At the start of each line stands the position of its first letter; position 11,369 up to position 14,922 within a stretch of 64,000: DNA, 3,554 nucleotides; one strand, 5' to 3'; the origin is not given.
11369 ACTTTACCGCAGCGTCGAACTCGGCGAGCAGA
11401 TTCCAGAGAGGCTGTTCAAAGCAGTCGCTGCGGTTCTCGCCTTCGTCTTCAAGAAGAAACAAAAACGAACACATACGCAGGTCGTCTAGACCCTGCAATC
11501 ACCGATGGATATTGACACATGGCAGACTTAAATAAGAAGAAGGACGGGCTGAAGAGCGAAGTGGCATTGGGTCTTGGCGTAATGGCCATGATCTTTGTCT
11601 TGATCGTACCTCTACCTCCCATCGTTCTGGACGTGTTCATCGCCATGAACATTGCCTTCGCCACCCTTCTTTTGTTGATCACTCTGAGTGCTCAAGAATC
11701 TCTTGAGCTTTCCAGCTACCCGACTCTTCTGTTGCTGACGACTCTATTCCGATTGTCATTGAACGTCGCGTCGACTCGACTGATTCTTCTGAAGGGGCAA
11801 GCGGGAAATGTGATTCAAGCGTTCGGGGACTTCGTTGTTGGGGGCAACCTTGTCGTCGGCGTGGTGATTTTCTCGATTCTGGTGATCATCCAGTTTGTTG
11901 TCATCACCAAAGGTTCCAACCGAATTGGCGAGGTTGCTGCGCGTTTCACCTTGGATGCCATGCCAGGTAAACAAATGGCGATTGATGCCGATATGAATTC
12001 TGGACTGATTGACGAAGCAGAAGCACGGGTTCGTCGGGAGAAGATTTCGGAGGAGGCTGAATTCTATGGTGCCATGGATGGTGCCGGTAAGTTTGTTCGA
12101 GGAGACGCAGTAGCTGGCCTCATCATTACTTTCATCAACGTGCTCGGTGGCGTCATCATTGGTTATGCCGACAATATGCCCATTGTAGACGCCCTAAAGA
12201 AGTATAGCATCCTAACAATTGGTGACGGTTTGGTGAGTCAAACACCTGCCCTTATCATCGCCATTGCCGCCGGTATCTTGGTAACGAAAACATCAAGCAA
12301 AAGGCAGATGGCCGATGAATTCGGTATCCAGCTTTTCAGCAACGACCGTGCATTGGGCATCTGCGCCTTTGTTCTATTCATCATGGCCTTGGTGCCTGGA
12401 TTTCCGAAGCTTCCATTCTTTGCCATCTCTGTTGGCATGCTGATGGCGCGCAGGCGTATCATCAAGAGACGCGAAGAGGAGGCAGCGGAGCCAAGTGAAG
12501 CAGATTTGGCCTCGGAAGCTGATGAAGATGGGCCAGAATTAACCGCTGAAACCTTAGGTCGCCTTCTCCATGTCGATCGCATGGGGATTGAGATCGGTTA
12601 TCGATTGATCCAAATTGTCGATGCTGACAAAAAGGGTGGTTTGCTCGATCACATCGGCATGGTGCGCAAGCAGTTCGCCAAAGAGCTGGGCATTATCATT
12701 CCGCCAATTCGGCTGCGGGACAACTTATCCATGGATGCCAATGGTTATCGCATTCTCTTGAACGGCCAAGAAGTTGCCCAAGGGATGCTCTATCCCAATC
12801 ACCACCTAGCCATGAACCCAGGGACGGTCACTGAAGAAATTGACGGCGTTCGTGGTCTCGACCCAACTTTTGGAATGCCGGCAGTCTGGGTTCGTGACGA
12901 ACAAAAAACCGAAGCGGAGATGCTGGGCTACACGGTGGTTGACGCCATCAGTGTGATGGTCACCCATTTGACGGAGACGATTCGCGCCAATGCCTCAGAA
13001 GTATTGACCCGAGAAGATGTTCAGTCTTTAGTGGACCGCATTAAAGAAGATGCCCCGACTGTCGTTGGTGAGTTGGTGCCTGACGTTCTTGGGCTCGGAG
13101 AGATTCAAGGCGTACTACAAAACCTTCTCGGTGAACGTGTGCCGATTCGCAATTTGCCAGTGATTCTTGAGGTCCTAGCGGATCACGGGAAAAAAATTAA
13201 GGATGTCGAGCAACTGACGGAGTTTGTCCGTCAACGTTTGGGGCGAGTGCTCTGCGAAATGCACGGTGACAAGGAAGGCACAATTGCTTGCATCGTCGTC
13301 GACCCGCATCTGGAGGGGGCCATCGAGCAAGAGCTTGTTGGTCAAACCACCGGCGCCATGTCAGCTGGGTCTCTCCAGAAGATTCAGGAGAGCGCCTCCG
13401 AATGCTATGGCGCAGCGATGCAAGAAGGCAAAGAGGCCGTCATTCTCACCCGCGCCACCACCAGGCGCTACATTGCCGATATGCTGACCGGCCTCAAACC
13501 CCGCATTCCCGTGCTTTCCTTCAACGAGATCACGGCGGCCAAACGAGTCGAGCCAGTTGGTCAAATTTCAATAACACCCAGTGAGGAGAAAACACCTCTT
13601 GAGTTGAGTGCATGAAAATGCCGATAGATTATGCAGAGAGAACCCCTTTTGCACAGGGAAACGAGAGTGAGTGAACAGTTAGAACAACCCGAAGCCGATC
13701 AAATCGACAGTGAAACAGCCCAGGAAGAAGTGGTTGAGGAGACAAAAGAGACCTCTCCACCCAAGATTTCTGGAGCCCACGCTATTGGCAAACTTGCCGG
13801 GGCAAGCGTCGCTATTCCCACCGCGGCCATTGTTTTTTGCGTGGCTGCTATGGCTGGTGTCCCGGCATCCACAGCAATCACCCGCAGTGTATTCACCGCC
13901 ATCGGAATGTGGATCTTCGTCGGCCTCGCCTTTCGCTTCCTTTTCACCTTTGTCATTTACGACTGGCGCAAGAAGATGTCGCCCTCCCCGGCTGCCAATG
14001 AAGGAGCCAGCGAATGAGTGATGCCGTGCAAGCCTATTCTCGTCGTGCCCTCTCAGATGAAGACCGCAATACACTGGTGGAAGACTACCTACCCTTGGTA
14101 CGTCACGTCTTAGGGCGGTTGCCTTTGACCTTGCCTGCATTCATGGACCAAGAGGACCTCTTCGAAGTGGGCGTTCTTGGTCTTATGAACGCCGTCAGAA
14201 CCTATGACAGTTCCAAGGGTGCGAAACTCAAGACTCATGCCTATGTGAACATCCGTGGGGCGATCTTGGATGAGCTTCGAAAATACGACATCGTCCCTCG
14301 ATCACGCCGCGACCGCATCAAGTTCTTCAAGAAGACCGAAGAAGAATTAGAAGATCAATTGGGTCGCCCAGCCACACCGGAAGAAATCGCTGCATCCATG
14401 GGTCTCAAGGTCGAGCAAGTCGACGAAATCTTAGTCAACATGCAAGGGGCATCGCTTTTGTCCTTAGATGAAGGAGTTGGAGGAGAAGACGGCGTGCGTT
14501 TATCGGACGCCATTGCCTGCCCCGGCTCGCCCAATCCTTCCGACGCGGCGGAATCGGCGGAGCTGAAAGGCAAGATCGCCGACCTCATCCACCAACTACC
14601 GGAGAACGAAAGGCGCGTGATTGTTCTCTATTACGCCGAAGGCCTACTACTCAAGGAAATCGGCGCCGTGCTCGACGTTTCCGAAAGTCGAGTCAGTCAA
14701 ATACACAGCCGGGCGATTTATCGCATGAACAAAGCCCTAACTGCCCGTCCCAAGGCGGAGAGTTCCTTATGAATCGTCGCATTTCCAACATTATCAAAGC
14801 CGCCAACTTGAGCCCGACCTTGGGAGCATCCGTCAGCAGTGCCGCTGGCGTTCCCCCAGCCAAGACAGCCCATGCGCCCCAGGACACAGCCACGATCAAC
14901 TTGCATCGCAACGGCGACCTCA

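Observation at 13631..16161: fliA embedded in a chain of translationally coupled unknown genes (ATGA/TTGA 4-nt overlaps) downstream of flhA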

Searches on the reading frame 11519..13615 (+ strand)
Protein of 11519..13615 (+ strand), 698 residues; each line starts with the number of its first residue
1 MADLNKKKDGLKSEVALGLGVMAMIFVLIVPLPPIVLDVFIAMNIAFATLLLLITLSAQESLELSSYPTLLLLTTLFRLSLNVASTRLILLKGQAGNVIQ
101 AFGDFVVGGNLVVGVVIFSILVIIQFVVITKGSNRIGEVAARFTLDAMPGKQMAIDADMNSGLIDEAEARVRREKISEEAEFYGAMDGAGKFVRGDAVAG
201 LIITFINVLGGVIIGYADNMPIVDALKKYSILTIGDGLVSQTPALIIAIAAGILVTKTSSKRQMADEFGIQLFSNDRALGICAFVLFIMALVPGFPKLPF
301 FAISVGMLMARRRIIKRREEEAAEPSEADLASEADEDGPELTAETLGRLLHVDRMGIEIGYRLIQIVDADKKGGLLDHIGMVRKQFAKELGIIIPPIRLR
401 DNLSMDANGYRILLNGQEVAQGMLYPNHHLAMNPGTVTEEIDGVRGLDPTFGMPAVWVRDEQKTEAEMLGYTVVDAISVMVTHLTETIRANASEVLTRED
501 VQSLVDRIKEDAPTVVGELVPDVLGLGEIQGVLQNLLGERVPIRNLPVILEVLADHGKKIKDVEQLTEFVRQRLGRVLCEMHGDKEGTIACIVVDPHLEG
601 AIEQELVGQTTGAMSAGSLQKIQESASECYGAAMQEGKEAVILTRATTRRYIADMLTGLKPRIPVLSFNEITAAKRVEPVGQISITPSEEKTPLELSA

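Call 5: search_protein_families(library=pfam, proteins=[window:11519-13615:+], max_evalue=1)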
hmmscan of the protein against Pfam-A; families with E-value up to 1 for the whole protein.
window:11519-13615:+ (698 aa): 2 families
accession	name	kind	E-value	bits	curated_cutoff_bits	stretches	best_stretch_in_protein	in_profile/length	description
PF00771.25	FHIPEP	-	8.4e-251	834.5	29.1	1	24-674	1-655/657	FHIPEP family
PF18311.7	Rrp40_N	-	0.094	12.9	26.9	1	232-260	1-29/40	Exosome complex exonuclease Rrp40 N-terminal domain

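Call 34: find_homologous_proteins(query=window:11519-13615:+, max_evalue=1e-100)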
Query window:11519-13615:+ (698 aa): 7983 proteins with E <= 1e-100 among 8000 candidates; the best 120 are listed.
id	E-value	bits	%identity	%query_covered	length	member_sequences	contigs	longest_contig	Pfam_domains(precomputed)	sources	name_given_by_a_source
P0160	0.0e+0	1498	100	100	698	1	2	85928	PF00771.26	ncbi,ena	-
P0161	0.0e+0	1487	99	100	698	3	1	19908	PF00771.26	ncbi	-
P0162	0.0e+0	1263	84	100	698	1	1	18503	PF00771.26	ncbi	-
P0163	0.0e+0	1122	75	99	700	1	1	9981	PF00771.26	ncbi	-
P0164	0.0e+0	1021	68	99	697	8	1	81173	PF00771.26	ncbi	-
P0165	2.4e-298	1009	66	99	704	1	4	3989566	PF00771.26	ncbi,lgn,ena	ncbi:MAG: flagellar biosynthesis protein FlhA [Planctomycetota bacterium]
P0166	6.2e-295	998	65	99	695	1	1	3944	PF00771.26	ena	-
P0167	1.2e-289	981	65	99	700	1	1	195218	PF00771.26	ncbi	ncbi:MAG: flagellar biosynthesis protein FlhA [Planctomycetota bacterium]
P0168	1.4e-283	960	65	98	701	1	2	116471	PF00771.26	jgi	jgi:flagellar biosynthesis protein FlhA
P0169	5.7e-283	958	64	98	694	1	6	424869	PF00771.26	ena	-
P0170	3.7e-268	910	59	99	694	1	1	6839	PF00771.26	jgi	jgi:flagellar biosynthesis protein FlhA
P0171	7.7e-261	885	59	100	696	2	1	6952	PF00771.26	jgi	jgi:flagellar biosynthesis protein FlhA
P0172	1.1e-257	875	60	97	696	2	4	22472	PF00771.26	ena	-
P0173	1.1e-250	852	71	80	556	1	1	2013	PF00771.26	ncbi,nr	ncbi:MAG: FHIPEP family type III secretion protein, partial [Planctomycetes bacterium]|nr:FHIPEP fam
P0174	1.8e-236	805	56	93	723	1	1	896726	PF00771.26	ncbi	-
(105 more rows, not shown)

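Call 35: find_encoding_contigs(protein=P0165, flank=10000, max_places=1)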
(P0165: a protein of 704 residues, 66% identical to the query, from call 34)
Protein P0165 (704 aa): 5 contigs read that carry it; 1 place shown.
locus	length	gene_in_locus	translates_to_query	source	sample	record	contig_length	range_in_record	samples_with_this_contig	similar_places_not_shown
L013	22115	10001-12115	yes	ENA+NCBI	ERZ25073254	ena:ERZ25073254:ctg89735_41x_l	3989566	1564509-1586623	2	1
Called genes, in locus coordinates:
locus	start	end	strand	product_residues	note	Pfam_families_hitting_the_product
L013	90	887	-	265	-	PF03888:MucB_RseB (weak), PF17131:TP_0789-like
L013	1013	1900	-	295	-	PF13489:Methyltransf_23, PF01209:Ubie_methyltran, PF07021:MetW (weak), PF13847:Methyltransf_31, PF08241:Methyltransf_11, PF08242:Methyltransf_12, PF13649:Methyltransf_25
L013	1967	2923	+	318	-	-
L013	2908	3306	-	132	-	PF01052:FliMN_C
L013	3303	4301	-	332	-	PF02154:FliM, PF01052:FliMN_C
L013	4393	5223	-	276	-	PF00106:adh_short, PF13561:adh_short_C2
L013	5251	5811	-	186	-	PF13419:HAD_2 (weak), PF00702:Hydrolase (weak)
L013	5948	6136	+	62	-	-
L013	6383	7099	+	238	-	PF04347:FliO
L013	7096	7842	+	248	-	PF00813:FliP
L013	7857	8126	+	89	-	PF01313:Bac_export_3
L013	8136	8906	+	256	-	PF01311:Bac_export_1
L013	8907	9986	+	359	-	PF01312:Bac_export_2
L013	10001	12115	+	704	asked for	PF00771:FHIPEP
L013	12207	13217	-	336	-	PF18914:DUF5666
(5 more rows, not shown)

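Call 36: find_encoding_contigs(protein=P0173, flank=3000, max_places=2)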
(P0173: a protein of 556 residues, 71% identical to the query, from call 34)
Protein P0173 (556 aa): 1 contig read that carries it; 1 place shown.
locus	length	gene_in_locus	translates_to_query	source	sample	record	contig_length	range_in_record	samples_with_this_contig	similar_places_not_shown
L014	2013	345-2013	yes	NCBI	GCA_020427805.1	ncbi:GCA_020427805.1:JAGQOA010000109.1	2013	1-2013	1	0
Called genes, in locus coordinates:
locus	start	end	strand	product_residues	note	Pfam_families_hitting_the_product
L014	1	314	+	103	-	PF01312:Bac_export_2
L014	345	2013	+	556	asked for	PF00771:FHIPEP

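Call 37: find_encoding_contigs(protein=P0164, flank=10000, max_places=2)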
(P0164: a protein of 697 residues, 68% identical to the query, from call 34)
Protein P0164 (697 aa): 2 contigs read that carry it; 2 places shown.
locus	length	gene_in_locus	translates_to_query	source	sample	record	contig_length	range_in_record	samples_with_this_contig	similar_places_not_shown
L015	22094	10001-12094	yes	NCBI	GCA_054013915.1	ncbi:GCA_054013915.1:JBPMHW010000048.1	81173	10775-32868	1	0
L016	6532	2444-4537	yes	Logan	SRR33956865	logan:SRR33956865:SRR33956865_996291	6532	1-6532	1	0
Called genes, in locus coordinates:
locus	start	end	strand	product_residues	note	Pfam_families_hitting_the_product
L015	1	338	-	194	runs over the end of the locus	PF00702:Hydrolase, PF13419:HAD_2 (weak)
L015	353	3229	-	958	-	PF00069:Pkinase, PF07714:PK_Tyr_Ser-Thr, PF14531:Kinase-like (faint), PF01636:APH, PF03781:FGE-sulfatase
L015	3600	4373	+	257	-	-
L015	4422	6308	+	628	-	PF24096:DUF7379 (faint), PF12697:Abhydrolase_6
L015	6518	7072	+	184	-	PF04347:FliO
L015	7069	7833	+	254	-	PF00813:FliP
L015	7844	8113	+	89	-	PF01313:Bac_export_3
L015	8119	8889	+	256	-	PF01311:Bac_export_1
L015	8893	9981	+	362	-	PF01312:Bac_export_2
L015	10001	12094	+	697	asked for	PF00771:FHIPEP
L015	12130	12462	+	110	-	-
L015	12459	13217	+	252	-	PF04542:Sigma70_r2, PF13384:HTH_23 (faint), PF04539:Sigma70_r3, PF08281:Sigma70_r4_2, PF04545:Sigma70_r4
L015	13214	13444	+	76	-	-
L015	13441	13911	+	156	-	-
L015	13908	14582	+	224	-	-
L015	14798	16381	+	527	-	PF13506:Glyco_transf_21, PF00535:Glycos_transf_2, PF13641:Glyco_tranf_2_3, PF13632:Glyco_trans_2_3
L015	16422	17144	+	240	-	PF13521:AAA_28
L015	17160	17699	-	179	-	PF00210:Ferritin, PF02915:Rubrerythrin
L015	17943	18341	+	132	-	-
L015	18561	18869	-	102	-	-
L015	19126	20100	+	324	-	-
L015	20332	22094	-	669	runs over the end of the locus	-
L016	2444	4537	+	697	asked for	PF00771:FHIPEP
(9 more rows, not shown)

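Call 39: find_encoding_contigs(protein=P0174, flank=10000, max_places=1)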
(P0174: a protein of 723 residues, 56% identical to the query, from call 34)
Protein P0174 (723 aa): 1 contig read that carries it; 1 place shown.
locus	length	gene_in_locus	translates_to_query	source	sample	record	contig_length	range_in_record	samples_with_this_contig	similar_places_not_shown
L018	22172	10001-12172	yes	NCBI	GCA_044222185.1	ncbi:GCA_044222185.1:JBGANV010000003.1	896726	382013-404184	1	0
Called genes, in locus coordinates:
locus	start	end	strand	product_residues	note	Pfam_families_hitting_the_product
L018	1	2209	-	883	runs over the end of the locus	PF00069:Pkinase, PF07714:PK_Tyr_Ser-Thr, PF01636:APH (weak), PF17667:Pkinase_fungal (weak), PF03781:FGE-sulfatase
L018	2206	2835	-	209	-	PF04542:Sigma70_r2, PF08281:Sigma70_r4_2 (weak)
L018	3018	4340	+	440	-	-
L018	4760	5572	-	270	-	PF00106:adh_short, PF08659:KR, PF13561:adh_short_C2, PF23441:SDR (weak)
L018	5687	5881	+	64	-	-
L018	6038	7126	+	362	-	PF04347:FliO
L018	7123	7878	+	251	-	PF00813:FliP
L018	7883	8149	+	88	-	PF01313:Bac_export_3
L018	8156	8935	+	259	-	PF01311:Bac_export_1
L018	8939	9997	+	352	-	PF01312:Bac_export_2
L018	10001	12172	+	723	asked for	PF00771:FHIPEP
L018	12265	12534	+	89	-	-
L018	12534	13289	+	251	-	PF04542:Sigma70_r2, PF04539:Sigma70_r3, PF04545:Sigma70_r4, PF08281:Sigma70_r4_2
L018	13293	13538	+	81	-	-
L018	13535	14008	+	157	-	-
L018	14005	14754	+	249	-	-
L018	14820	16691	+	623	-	PF00989:PAS, PF08448:PAS_4, PF13426:PAS_9, PF08447:PAS_3 (weak), PF00512:HisKA (weak), PF02518:HATPase_c, PF00072:Response_reg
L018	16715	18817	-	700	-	PF02092:tRNA_synt_2f, PF05746:DALR_1 (weak)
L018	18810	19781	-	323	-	PF02091:tRNA-synt_2e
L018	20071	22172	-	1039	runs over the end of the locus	PF00150:Cellulase (weak)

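Call 63: search_protein_families(library=pfam, proteins=[L015:18561-18869:-], max_evalue=1)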
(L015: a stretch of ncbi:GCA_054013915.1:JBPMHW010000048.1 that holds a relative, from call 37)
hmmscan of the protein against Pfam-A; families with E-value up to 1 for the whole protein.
L015:18561-18869:- (102 aa): 1 family
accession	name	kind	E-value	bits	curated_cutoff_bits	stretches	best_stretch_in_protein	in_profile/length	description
PF04316.19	FlgM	-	0.062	14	25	1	49-80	11-42/55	Anti-sigma-28 factor, FlgM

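Call 108: search_protein_families(library=ncbifam, proteins=[L018:14005-14754:+], max_evalue=0.1)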
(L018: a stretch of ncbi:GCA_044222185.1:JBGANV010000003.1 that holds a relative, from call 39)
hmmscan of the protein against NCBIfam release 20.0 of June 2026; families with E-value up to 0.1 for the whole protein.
L018:14005-14754:+ (249 aa): 0 families

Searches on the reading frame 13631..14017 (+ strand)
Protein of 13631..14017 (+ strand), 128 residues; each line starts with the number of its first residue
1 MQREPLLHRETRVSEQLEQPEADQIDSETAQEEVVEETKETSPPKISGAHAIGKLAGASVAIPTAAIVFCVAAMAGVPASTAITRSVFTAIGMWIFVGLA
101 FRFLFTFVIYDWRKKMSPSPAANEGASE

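Call 5: search_protein_families(library=pfam, proteins=[window:13631-14017:+], max_evalue=1)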
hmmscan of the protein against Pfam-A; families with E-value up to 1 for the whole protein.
window:13631-14017:+ (128 aa): 0 families

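Call 6: search_protein_families(library=ncbifam, proteins=[window:13631-14017:+], max_evalue=1)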
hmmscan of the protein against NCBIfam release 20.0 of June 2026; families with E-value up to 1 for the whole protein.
window:13631-14017:+ (128 aa): 1 family
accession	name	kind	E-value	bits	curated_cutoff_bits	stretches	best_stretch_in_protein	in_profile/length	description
NF046000.1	MAG1210_fam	subfamily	0.17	10.5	275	1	23-116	31-124/550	MAG1210 family protein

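Call 49: search_solved_structures(query=A6, max_evalue=10)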
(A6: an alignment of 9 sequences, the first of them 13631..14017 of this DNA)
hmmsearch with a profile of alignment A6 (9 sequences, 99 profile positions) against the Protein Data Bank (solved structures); distinct sequences matched with E-value up to 10: 7.
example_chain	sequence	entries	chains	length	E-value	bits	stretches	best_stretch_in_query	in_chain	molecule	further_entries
8s6p_A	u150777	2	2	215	1.7e-07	34.4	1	27-58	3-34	TRP_18 F116W (R0) | TRP_18 F116W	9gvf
9h10_A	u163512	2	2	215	1.9e-07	34.2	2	27-58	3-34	[(sulfaNHC)Au].TRP_18 | Tandem-repeat protein (TRP)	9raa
9raq_A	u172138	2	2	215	1.9e-07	34.1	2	27-58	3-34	TRP_F43W/E39L | [(sulfaNHC)Au].TRP_F43W/E39L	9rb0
9rar_A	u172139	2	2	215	2.1e-07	34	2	27-58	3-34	TRP_F43W | [(sulfaNHC)Au].TRP_F43W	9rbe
9h3c_A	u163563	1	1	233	5.2e-06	29.6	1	27-57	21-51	De novo designed tandem repeat protein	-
8c3w_A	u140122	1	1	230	2.8e-05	27.2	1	30-57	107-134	dnHEM1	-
4yxx_A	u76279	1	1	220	0.0028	20.8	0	30-58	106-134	dTor_6x35L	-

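Call 98: search_protein_families(library=pfam, alignment_id=A6, max_evalue=0.1)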
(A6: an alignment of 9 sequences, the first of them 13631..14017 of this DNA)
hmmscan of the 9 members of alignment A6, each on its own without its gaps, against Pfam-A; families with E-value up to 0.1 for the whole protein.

A. member 1, window:13631-14017:+ (128 aa): 0 families

B. families by the number of members that match (of 9 scanned): 4 families
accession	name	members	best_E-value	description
PF19865.4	DUF6338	1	0.0032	Family of unknown function (DUF6338)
PF15944.10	DUF4752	1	0.034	Domain of unknown function (DUF4752)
PF01384.25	PHO4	1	0.043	Phosphate transporter family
PF11106.13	YjbE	1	0.09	Exopolysaccharide production protein YjbE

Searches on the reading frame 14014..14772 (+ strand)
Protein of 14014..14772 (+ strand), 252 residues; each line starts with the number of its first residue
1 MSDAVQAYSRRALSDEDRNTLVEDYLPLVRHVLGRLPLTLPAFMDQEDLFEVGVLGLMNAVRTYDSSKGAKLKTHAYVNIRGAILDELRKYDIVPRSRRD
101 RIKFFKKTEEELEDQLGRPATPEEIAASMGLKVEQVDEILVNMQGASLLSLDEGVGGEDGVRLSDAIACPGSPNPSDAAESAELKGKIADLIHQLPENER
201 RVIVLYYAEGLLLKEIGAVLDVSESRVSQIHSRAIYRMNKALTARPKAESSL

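Call 5: search_protein_families(library=pfam, proteins=[window:14014-14772:+], max_evalue=1)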
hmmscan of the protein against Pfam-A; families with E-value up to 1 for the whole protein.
window:14014-14772:+ (252 aa): 12 families
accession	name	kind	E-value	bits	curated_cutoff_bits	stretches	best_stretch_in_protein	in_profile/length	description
PF04545.22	Sigma70_r4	-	3.4e-18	65.3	24.1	1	192-238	2-48/50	Sigma-70, region 4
PF04542.20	Sigma70_r2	-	4.5e-14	52.4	24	1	21-91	1-68/71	Sigma-70 region 2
PF04539.22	Sigma70_r3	-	3e-12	46.9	25.3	1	106-176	7-75/78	Sigma-70 region 3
PF08281.18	Sigma70_r4_2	-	4.3e-11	42.7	25.7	1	187-237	3-53/54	Sigma-70, region 4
PF13384.12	HTH_23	-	3.3e-05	24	24.6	1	199-233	6-40/50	Homeodomain-like domain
PF13518.12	HTH_28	-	0.0031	18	25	1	199-230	1-32/52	Helix-turn-helix domain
PF22564.2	HAAS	-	0.0032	18.2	27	1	85-130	3-47/55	HAAS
PF16848.10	SoDot-IcmSS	-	0.0033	17.9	25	1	71-129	10-71/178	Substrate of the Dot/Icm secretion system, putative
PF13936.12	HTH_38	-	0.0037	17.4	27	1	193-225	3-35/44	Helix-turn-helix domain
PF07638.17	Sigma70_ECF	-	0.0065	16.8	21.1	1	180-229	122-170/185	ECF sigma factor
PF13545.12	HTH_Crp_2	-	0.11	13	27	1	115-150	18-53/70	Crp-like helix-turn-helix domain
PF00196.25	GerE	-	0.27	11.3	23.5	1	204-236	11-42/57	Bacterial regulatory proteins, luxR family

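Call 6: search_protein_families(library=ncbifam, proteins=[window:14014-14772:+], max_evalue=1)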
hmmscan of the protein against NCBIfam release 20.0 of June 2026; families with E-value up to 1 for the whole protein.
window:14014-14772:+ (252 aa): 110 families (the best 25 are shown)
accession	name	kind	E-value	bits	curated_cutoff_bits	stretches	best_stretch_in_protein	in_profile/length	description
TIGR02479.1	FliA_WhiG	subfamily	1.1e-69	234.7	189.6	1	21-242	1-223/224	FliA/WhiG family RNA polymerase sigma factor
NF004935.0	PRK06288.1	equivalog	5.6e-67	226.2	343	1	11-244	28-264/270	RNA polymerase sigma factor WhiG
NF005413.0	PRK06986.1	subfamily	3.7e-63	213.6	201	1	6-244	5-238/241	RNA polymerase sigma factor FliA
NF005809.0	PRK07670.1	equivalog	8.3e-56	189.3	326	1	17-244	24-252/255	FliA/WhiG family RNA polymerase sigma factor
NF004572.0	PRK05911.1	equivalog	1.4e-43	149.1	378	1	16-244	23-255/257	RNA polymerase sigma factor sigma-28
TIGR02980.1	SigBFG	subfamily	1.4e-32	113.3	234.35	1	16-242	3-226/227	SigB/SigF/SigG family RNA polymerase sigma factor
TIGR02937.1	sigma70-ECF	superfamily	1.2e-31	109.5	42.9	1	17-242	2-165/165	sigma-70 family RNA polymerase sigma factor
NF009091.0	PRK12427.1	equivalog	1.1e-30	107.1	339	1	12-237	11-226/233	FliA/WhiG family RNA polymerase sigma factor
TIGR02997.1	Sig70-cyanoRpoD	subfamily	1.1e-27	97.1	384.5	1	45-238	100-297/298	RNA polymerase sigma factor, RpoD/SigA family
TIGR02393.1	RpoD_Cterm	equivalog_domain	2.9e-25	89.3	354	1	45-241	26-227/238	RNA polymerase sigma factor RpoD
NF006666.0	PRK09210.1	equivalog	2.4e-22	79.8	572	1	44-240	157-358/370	RNA polymerase sigma factor RpoD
NF005642.0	PRK07405.1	subfamily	4.5e-22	78.6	524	1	21-241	87-308/318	RNA polymerase sigma factor SigD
NF005644.0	PRK07408.1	subfamily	1e-21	77.7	261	1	7-243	19-254/258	RNA polymerase sigma factor SigF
TIGR02394.1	rpoS_proteo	equivalog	2.7e-21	76.3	378.7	1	7-245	35-277/285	RNA polymerase sigma factor RpoS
NF005514.0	PRK07122.1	subfamily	4.6e-21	75.1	372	1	16-240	40-261/264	RNA polymerase sigma factor SigF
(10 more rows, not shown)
